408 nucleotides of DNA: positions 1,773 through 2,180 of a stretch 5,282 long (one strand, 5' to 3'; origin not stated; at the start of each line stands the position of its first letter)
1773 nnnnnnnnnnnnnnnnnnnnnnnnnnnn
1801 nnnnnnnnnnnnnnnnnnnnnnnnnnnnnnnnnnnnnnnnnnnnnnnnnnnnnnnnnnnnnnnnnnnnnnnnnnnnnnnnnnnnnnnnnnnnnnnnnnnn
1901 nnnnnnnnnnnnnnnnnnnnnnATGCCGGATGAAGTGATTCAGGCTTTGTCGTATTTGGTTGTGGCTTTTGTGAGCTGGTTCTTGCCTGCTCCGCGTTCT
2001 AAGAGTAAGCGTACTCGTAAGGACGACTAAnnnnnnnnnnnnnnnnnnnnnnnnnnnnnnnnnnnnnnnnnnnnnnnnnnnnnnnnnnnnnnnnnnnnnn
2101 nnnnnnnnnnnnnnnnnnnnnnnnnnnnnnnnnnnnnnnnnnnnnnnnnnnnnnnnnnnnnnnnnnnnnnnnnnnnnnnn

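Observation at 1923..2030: A 35-aa transmembrane mini-ORF wedged between the J-like gene and VP4 is a holin or single-gene-lysis candidate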

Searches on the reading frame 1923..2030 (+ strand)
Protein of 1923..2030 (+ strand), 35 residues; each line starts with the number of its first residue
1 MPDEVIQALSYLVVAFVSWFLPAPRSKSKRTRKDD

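Call 4: search_protein_families(library=pfam, proteins=[window:1923-2030:+], max_evalue=0.1)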
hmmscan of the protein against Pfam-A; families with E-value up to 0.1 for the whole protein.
window:1923-2030:+ (35 aa): 0 families

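Call 5: search_protein_families(library=phrogs, proteins=[window:1923-2030:+], max_evalue=1)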
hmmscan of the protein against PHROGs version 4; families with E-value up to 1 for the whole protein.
window:1923-2030:+ (35 aa): 0 families

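Call 29: search_protein_representatives(protein=window:1923-2027:+)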
Query: 35 residues. Proteins with E-value up to 0.001 (for the whole library): 4; up to 1e-10: 1; up to 1e-30: 0. The best 4 are listed.
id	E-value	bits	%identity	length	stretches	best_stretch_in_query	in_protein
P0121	1.4e-15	69.7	100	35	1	1-35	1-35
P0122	6.7e-05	37.6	53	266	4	14-31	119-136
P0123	1.4e-04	36.6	67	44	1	1-27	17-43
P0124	2.9e-04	35.7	54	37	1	1-35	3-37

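Call 33: find_encoding_contigs(protein=P0124, flank=5000, max_places=6)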
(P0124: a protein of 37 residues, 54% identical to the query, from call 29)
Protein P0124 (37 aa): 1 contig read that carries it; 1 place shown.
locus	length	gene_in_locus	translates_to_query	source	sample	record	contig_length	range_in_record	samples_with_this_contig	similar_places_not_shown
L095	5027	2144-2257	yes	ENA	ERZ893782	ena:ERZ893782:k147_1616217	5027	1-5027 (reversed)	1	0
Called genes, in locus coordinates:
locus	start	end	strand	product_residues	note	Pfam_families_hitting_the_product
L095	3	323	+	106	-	?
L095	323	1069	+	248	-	-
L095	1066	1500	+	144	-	PF09675:Chlamy_scaf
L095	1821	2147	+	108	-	-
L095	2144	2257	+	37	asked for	-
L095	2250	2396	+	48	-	-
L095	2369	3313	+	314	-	PF23343:REP_ORF2-G2P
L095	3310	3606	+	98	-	PF20577:Phage_ORF5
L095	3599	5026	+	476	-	?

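Call 35: find_encoding_contigs(protein=P0123, flank=5000, max_places=6)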
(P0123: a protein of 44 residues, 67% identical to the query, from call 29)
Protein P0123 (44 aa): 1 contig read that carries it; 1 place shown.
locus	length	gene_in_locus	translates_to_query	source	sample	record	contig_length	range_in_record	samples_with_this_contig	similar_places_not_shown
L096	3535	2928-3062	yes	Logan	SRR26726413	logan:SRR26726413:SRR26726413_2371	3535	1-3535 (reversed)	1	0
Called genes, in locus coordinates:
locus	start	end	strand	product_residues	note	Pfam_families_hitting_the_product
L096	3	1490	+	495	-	?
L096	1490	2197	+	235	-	-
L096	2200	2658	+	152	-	PF09675:Chlamy_scaf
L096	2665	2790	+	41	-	-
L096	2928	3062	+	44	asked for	-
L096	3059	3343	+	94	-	-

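Call 39: find_homologous_proteins(query=A1, max_evalue=10)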
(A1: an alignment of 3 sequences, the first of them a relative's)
Query A1 (3 sequences) (44 aa, profile of the alignment): 3 proteins with E <= 10 among 4 candidates.
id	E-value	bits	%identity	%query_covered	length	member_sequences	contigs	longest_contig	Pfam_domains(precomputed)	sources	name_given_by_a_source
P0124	7.5e-21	91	50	64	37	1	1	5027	-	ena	-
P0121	1.1e-19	87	67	61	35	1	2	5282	-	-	-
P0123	1.1e-13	68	100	100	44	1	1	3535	-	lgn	-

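Call 88: predict_structure(alignment_id=A6)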
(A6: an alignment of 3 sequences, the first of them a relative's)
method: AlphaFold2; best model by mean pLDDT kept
length: 35 residues; sequences in the alignment: 3
mean_pLDDT: 75.8   pTM: 0.34
mean pLDDT of the five models: 75.8, 75.2, 74.5, 74.3, 73.2
residues with pLDDT >= 90: 7; 70-90: 13; 50-70: 15; < 50: 0
segments of 3 or more residues with pLDDT < 50: none
pLDDT, mean of each block of 10 residues (from residue 1): 84 88 62 64
secondary structure, 60 per line:
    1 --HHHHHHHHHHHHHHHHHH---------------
elements in order: H3-20

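Call 92: search_protein_families(library=ncbifam, proteins=[window:1923-2027:+], max_evalue=1)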
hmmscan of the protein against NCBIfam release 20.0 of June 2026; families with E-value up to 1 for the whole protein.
seq(35 aa): 0 families

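Call 113: search_solved_structures(query=A6, max_evalue=10)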
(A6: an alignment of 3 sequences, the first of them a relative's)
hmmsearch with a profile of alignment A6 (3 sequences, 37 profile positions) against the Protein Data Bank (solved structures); distinct sequences matched with E-value up to 10: 1.
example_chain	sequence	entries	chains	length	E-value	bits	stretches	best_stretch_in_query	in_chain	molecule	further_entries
9j2f_B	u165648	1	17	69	9.4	9.2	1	5-15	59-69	Antenna complex alpha/beta subunit domain-containing protein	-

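Call 114: search_protein_families(library=padloc, proteins=[window:1923-2027:+], max_evalue=1)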
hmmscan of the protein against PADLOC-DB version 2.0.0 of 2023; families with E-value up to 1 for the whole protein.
seq(35 aa): 0 families
